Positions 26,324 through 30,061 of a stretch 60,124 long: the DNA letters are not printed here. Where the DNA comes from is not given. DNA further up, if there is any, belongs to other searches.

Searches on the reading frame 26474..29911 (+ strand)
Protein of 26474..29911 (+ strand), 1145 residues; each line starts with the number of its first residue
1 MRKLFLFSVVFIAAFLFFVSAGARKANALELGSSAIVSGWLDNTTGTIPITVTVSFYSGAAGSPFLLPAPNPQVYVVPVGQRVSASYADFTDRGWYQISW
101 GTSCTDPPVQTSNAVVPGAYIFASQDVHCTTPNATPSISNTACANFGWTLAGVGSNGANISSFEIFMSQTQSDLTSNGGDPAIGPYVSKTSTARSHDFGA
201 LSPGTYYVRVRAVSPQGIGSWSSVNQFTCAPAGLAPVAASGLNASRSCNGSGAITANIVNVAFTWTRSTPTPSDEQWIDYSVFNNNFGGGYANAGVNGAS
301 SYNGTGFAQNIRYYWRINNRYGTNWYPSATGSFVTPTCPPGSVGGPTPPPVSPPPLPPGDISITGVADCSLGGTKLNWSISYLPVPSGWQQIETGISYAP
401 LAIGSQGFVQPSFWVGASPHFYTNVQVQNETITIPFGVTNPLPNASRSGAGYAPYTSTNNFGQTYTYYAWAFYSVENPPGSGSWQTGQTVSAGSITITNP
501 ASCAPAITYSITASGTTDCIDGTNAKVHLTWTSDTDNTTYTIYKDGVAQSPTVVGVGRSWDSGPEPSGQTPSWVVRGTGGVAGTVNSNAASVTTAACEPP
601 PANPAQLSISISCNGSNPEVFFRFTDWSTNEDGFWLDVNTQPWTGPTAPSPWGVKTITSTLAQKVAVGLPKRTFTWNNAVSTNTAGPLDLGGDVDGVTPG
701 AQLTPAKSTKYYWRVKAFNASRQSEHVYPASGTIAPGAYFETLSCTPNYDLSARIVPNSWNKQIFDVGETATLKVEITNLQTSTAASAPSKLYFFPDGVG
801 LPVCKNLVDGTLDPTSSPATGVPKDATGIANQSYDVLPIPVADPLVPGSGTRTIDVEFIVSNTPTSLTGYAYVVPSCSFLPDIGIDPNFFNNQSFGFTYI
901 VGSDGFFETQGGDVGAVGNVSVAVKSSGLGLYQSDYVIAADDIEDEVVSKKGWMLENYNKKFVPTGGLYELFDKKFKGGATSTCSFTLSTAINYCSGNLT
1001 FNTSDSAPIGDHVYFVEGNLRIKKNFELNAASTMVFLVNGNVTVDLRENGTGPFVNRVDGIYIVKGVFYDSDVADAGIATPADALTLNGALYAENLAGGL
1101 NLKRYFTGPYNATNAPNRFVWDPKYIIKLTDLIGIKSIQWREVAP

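Call 67: search_protein_families(library=pfam, proteins=[window:26474-29911:+], max_evalue=0.0001)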
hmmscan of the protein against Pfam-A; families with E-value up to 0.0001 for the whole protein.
window:26474-29911:+ (1145 aa): 1 family
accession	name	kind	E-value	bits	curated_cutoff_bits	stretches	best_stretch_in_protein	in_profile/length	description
PF25788.1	Ig_Rha78A_N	-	7.2e-07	29.9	27.4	0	138-230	14-102/105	Rha78A-like, N-terminal immunoglobulin domain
